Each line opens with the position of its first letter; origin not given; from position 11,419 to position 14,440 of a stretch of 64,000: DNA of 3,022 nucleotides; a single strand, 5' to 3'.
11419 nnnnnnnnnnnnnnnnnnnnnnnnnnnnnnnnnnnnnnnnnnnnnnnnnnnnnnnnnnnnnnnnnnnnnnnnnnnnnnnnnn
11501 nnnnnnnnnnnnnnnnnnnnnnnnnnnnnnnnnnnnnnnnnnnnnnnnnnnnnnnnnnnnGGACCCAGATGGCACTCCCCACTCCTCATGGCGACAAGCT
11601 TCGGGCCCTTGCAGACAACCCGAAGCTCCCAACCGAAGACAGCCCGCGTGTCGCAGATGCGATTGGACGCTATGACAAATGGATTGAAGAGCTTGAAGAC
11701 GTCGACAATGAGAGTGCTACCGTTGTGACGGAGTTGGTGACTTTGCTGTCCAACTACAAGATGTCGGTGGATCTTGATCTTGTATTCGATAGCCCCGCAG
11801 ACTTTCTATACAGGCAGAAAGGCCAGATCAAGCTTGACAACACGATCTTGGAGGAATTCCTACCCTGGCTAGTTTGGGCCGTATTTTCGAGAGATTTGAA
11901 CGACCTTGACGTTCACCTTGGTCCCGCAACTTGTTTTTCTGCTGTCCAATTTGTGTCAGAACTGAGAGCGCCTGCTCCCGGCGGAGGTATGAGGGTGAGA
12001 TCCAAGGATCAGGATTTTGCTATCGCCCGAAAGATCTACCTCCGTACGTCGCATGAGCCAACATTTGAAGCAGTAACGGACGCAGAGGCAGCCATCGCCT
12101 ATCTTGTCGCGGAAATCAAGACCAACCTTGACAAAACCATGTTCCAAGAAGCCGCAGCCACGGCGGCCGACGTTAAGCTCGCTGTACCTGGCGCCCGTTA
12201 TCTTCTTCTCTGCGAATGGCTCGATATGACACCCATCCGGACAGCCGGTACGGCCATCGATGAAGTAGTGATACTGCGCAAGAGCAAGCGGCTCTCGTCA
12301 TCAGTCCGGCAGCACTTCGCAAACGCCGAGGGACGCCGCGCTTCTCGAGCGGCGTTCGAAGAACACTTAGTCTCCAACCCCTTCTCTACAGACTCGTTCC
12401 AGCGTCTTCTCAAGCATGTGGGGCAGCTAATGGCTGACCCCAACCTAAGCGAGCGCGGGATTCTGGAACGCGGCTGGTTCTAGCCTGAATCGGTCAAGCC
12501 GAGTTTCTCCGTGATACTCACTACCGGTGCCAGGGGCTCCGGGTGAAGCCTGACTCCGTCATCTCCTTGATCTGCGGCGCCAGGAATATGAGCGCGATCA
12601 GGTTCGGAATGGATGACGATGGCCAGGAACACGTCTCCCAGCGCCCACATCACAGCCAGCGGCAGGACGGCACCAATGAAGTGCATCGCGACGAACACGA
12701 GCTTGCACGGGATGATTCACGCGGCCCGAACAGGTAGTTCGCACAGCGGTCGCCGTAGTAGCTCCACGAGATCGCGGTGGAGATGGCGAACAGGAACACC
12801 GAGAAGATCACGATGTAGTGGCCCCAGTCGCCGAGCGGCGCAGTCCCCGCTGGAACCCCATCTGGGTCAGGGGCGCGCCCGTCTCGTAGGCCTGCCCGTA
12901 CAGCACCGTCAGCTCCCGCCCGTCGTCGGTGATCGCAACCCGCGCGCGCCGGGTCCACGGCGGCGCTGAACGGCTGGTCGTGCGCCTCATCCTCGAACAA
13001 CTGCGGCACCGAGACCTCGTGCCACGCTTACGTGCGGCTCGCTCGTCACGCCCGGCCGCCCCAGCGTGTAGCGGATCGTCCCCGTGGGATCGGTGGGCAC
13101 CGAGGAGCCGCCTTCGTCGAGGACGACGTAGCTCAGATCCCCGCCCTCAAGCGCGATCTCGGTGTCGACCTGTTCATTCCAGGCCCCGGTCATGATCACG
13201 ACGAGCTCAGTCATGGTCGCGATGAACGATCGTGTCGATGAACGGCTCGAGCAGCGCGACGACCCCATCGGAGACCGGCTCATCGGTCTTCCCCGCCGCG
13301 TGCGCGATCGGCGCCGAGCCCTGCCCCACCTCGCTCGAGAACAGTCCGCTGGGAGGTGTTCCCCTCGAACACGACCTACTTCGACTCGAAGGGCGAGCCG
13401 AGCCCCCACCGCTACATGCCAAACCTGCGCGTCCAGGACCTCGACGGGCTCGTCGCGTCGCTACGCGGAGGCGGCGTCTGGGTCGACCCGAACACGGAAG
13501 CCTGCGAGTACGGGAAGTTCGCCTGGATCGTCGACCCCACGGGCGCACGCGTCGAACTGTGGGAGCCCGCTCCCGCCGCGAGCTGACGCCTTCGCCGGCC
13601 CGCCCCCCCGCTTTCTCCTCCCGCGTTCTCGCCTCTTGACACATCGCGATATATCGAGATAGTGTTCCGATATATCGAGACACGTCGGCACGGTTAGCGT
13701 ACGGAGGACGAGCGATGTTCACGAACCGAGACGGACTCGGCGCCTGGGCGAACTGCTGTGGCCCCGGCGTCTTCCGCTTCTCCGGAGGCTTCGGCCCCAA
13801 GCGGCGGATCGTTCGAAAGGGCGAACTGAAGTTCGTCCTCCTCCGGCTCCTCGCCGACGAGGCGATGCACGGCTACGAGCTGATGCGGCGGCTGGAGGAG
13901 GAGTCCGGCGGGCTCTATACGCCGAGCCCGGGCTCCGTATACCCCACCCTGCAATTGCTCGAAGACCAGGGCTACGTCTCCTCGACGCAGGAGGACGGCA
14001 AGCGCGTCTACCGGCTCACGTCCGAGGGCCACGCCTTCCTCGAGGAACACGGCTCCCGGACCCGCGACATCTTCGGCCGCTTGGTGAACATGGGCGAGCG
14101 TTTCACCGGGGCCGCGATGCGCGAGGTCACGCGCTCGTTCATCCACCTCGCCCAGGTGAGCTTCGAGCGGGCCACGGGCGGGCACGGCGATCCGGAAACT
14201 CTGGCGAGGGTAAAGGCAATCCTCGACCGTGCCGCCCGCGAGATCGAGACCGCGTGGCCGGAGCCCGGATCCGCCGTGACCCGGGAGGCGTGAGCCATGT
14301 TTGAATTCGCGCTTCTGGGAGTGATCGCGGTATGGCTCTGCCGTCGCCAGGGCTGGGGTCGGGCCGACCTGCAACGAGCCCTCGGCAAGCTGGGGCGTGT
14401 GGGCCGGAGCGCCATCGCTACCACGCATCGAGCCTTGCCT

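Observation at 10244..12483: Low-GC MTase + endonuclease pair: the endonuclease has no recognisable family, so it is a candidate new Type II enzyme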

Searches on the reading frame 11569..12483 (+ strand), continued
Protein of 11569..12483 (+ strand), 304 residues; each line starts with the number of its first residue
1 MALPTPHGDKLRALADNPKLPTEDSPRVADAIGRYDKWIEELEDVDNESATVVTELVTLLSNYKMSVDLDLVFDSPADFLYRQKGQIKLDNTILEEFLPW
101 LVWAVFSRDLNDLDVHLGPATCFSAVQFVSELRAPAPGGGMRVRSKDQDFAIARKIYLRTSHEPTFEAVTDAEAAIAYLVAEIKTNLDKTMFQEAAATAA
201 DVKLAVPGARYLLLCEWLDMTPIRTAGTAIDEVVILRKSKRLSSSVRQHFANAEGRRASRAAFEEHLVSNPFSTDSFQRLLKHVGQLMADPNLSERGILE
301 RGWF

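Call 20: find_encoding_contigs(protein=P0011, flank=6000, max_places=2)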
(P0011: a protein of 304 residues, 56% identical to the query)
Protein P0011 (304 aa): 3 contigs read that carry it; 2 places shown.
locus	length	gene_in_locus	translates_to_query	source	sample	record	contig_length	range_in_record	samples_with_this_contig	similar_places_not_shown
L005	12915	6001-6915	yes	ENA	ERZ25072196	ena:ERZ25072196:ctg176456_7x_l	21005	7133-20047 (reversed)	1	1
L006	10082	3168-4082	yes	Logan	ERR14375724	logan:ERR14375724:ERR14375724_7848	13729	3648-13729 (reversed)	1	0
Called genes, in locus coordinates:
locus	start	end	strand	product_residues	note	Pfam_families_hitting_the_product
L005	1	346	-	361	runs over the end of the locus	PF25852:DUF6242_C (faint), PF15899:BNR_6 (faint), PF14870:PSII_BNR (faint), PF02012:BNR (faint), PF15902:Sortilin-Vps10 (faint)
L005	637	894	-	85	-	-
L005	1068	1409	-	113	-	PF00216:Bac_DNA_binding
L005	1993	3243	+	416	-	PF26676:DUF8225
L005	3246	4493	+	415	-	PF20628:Dyp_perox_C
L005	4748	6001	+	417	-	PF01555:N6_N4_Mtase, PF01170:UPF0020 (faint), PF08241:Methyltransf_11 (faint)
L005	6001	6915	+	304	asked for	PF09549:RE_Bpu10I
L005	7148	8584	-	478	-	-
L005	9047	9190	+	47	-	-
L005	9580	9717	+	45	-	-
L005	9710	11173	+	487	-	PF00145:DNA_methylase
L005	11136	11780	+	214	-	PF00730:HhH-GPD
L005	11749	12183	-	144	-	-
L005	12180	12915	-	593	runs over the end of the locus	PF00176:SNF2-rel_dom, PF00271:Helicase_C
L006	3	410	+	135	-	?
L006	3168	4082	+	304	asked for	PF09549:RE_Bpu10I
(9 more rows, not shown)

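Call 33: search_protein_representatives(protein=window:11569-12483:+)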
Query: 304 residues. Proteins with E-value up to 0.001 (for the whole library): 401; up to 1e-10: 219; up to 1e-30: 75. The best 150 are listed.
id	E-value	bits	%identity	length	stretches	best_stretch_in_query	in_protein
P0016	1.0e-108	379.6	62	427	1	1-290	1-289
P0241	5.6e-101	354.2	55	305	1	2-304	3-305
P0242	6.0e-85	301.6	61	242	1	2-233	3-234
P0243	1.6e-84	300.2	47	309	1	3-304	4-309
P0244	7.6e-82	291.4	50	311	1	3-304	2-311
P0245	1.5e-81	290.5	48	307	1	5-304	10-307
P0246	5.8e-80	285.2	48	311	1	3-304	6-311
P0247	2.6e-79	283.1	48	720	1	3-304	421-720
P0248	3.5e-79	282.7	46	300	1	4-304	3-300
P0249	5.1e-79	282.1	48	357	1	3-304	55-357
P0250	2.4e-78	279.9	49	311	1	2-304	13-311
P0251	6.0e-76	272.1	47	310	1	3-304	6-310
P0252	6.6e-75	268.6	45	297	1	3-304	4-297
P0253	3.0e-74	266.5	53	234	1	71-304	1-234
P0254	7.9e-74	265.1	44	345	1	2-304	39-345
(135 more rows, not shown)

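Call 38: predict_structure(alignment_id=A2)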
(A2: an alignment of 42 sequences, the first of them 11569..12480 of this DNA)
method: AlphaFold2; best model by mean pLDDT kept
length: 304 residues; sequences in the alignment: 42
mean_pLDDT: 89.9   pTM: 0.88
mean pLDDT of the five models: 89.9, 89.4, 85.0, 84.4, 71.7
residues with pLDDT >= 90: 195; 70-90: 92; 50-70: 17; < 50: 0
segments of 3 or more residues with pLDDT < 50: none
pLDDT, mean of each block of 10 residues (from residue 1): 91 96 96 98 91 97 97 93 90 96 87 86 89 81 92 91 84 92 89 92 90 89 80 92 88 93 96 97 84 69 62
secondary structure, 60 per line:
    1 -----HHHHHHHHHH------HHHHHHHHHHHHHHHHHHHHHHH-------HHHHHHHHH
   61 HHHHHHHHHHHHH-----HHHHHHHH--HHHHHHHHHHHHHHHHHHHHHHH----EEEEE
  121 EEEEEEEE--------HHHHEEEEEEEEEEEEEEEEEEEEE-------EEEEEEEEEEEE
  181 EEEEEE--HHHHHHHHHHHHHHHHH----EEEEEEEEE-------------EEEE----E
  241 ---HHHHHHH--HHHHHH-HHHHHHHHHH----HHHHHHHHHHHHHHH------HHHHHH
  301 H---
elements in order: H6-15 H22-44 H52-73 H79-86 H89-111 E116-128 H137-140 E141-161 E169-186 H189-205 E210-218 E232-235 H244-250 H253-258 H260-269 H274-288 H295-301

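Call 43: fold_search(model_id=the predicted structure, library=pdb)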
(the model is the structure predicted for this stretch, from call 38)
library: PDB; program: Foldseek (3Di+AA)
matches with E <= 10: 227; with E <= 0.001: 7
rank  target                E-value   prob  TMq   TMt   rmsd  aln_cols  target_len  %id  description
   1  6m9g_B                1.6e-15  1.00  0.67  0.76   6.5       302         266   24  BbvCI B2 dimer with Ta6Br14 clusters (released 2018-11-14)
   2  6m9g_A                2.8e-15  1.00  0.74  0.80   4.2       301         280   23  BbvCI B2 dimer with Ta6Br14 clusters (released 2018-11-14)
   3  6maf_C                6.6e-14  1.00  0.77  0.84   4.0       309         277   23  native BbvCI A2B2 tetramer at low resolution (released 2018-11-14)
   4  6eg7_B                1.2e-13  1.00  0.69  0.75   6.5       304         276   22  BbvCI B2 dimer with I3C clusters (released 2018-11-14)
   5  6mag_A                1.8e-13  1.00  0.68  0.73   8.7       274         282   23  native BbvCI B2 dimer in space group C222 (released 2018-11-14)
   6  6eg7_A                4.0e-13  1.00  0.64  0.69   9.0       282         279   24  BbvCI B2 dimer with I3C clusters (released 2018-11-14)
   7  6maf_A                8.5e-08  1.00  0.62  0.71   4.3       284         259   17  native BbvCI A2B2 tetramer at low resolution (released 2018-11-14)
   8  3bm3_B                1.0e-01  0.51  0.30  0.34  12.2       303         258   11  Restriction endonuclease PspGI-substrate DNA complex (released 2008-09-16)
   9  3bm3_A                1.1e-01  0.63  0.30  0.34   9.4       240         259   11  Restriction endonuclease PspGI-substrate DNA complex (released 2008-09-16)
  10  8sxe_A                1.9e-01  0.08  0.11  0.09  18.4       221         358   12  Structure of the C-terminal protease CtpA-LbcA complex of Pseudomonas aeruginosa (released 2024-03-06)
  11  5gkj_A                6.9e-01  0.16  0.17  0.24  21.2       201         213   11  Structure of EndoMS in apo form (released 2016-11-02)
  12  5cku                  9.6e-01  0.02  0.12  0.09  23.6       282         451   11  Structure of Aspergillus fumigatus ornithine hydroxylase (SidA) mutant N323A bound to NADP and ornithine (released 2015-09-30)
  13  9di1_B                1.0e+00  0.05  0.16  0.15  13.7       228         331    8  Cryo-EM structure of the USP1-UAF1-Ubiquitin complex inhibited by KSQ-4279 (released 2025-09-17)
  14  4k3u_A                1.0e+00  0.05  0.14  0.13  18.2       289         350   11  Peptidoglycan O-acetylesterase in action, 30 min (released 2014-09-03)
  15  8sxh_A                1.1e+00  0.06  0.11  0.09  18.9       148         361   11  Structure of the C-terminal protease CtpA-LbcA complex of Pseudomonas aeruginosa (released 2024-03-06)
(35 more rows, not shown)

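Call 57: find_related_loci(query=A2, collection=metagenome_contigs, flank=4000)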
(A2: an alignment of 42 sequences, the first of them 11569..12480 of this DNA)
Query A2 (304 aa) in metagenome_contigs; peptide patterns used: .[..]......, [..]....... (x = any residue, [..] = any of these).
600 stretches matched a pattern (row limit reached: there are more); 427 encode a relative of the query (tblastn E <= 1e-3); the best 80 are kept; 80 distinct loci.
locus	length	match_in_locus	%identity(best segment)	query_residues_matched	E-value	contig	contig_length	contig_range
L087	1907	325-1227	55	4-304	4e-123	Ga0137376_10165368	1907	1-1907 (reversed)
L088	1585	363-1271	56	1-304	7e-124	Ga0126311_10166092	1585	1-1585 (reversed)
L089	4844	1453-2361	56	1-304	4e-115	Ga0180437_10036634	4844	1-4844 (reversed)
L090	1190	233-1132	54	3-304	8e-125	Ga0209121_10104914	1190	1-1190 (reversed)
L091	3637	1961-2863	54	2-304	7e-115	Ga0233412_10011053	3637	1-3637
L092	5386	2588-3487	54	3-304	3e-112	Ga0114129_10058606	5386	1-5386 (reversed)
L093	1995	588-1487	54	3-304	1e-117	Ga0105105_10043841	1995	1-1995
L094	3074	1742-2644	52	1-304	5e-114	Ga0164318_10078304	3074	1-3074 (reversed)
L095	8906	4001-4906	54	1-304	8e-111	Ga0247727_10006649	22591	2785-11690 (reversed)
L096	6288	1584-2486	54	3-304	4e-110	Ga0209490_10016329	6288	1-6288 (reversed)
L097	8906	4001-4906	54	3-304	4e-110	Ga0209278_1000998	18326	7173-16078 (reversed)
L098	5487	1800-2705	56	3-304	2e-110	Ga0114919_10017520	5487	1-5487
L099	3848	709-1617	55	1-304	9e-112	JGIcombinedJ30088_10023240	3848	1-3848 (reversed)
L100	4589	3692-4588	56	3-302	2e-110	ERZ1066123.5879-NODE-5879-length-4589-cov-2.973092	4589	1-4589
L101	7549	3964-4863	53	3-304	1e-109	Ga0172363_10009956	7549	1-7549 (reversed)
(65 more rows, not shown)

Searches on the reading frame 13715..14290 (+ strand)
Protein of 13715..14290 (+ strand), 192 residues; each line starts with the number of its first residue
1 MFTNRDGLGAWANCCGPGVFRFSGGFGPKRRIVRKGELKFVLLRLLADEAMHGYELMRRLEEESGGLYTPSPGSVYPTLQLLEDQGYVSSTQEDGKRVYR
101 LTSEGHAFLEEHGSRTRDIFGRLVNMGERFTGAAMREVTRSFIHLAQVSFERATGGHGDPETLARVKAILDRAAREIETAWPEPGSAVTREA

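Call 31: find_related_loci(query=window:13715-14290:+, collection=genome_contigs, flank=9000)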
Query window:13715-14290:+ (192 aa) in genome_contigs; peptide patterns used: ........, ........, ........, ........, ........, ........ (x = any residue, [..] = any of these).
338 stretches matched a pattern; 164 encode a relative of the query (tblastn E <= 1e-3); the best 80 are kept; 80 distinct loci.
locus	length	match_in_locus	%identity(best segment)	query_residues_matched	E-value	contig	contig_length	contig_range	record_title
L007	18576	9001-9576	98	1-192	5e-126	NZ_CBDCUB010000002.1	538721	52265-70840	MAG: Candidatus Palauibacter sp. isolate cc05a73e-5b7f-4338-bfa9-6e459683daed contig_2, whole genome shotgun sequence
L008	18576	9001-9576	98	1-192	6e-126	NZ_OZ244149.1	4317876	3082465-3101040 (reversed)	MAG: Candidatus Palauibacter sp. isolate 0d4ab03e-7888-48a4-aad6-e62ffb5e22cc chromosome 1, complete sequence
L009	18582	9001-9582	91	1-192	1e-117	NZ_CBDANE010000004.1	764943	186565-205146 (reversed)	MAG: Candidatus Palauibacter sp. isolate 86f7a3db-c590-4dc5-8cab-a69d54639cc7 contig_4, whole genome shotgun sequence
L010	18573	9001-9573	87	1-191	4e-113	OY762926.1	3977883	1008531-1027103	MAG: Gemmatimonadota bacterium isolate 6e3ee631-f785-49ea-85f7-2f24cfa146af genome assembly, chromosome: 1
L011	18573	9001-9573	87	1-191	2e-112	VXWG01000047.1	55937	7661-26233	MAG: Candidatus Palauibacter irciniicola isolate SB0668_bin_12 NODE_279_length_55937_cov_22.251136, whole genome shotgun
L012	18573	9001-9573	87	1-191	3e-112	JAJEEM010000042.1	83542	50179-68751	MAG: Gemmatimonadetes bacterium isolate p16x34bins.34 k141_920980, whole genome shotgun sequence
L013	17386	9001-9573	87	1-191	8e-112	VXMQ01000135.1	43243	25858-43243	MAG: Candidatus Palauibacter denitrificans isolate SB0661_bin_40 NODE_928_length_43243_cov_51.447995, whole genome shotg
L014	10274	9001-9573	86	1-191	2e-110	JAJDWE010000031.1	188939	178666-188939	MAG: Gemmatimonadetes bacterium isolate jk18x22bins.97 k141_536597, whole genome shotgun sequence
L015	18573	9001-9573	86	1-191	2e-110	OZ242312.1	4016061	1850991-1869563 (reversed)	MAG: Gemmatimonadota bacterium isolate 199b9089-fb52-4512-a5e9-bc908b5c825e genome assembly, chromosome: 1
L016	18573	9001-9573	86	1-191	4e-110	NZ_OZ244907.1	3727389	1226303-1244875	MAG: Candidatus Palauibacter sp. isolate c5de0401-b7dc-4d82-98b5-efbda7d568cc chromosome 1, complete sequence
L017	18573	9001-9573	87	1-191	1e-103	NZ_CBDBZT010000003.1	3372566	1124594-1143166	MAG: Candidatus Palauibacter sp. isolate d913a111-4b0a-4343-aa09-6fb2a46b27a4 contig_3, whole genome shotgun sequence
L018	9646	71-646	88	1-191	7e-103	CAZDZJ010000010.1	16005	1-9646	MAG TPA_asm: uncultured Gemmatimonadota bacterium isolate SRP338948_co1_138 genome assembly, contig: k141_476199, whole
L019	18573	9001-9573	87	1-191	3e-100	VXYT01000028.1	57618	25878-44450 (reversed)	MAG: Candidatus Palauibacter ramosifaciens isolate SB0670_bin_18 NODE_336_length_57618_cov_23.886542, whole genome shotg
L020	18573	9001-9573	87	1-191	6e-100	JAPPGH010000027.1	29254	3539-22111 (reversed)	MAG: Candidatus Palauibacter rhopaloidicola isolate RHO1_bin_50 NODE_2839_length_29254_cov_397.584541, whole genome shot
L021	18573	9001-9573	88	1-191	6e-102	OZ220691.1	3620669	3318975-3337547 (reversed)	MAG: Gemmatimonadota bacterium isolate 1766b9ea-3269-4cc1-97f5-695b05480569 genome assembly, chromosome: 1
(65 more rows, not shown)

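Call 71: search_protein_families(library=pfam, proteins=[L009:10508-11665:+, L009:11539-12288:+, L009:12266-13690:+], max_evalue=0.01)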
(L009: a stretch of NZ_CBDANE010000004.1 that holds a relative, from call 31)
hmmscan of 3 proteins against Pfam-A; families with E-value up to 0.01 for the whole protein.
L009:10508-11665:+ (386 aa): 1 family
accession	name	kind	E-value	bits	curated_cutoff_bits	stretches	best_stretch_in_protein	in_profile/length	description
PF17170.10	DUF5128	-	0.0027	17.4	22.9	1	90-140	40-89/321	6-bladed beta-propeller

L009:11539-12288:+ (250 aa): 0 families

L009:12266-13690:+ (475 aa): 0 families

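Call 72: search_protein_families(library=padloc, proteins=[L009:10508-11665:+, L009:11539-12288:+, L009:12266-13690:+], max_evalue=0.01)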
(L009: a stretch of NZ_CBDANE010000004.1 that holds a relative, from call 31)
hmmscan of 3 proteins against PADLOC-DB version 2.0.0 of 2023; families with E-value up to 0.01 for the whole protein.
L009:10508-11665:+ (386 aa): 0 families

L009:11539-12288:+ (250 aa): 0 families

L009:12266-13690:+ (475 aa): 0 families
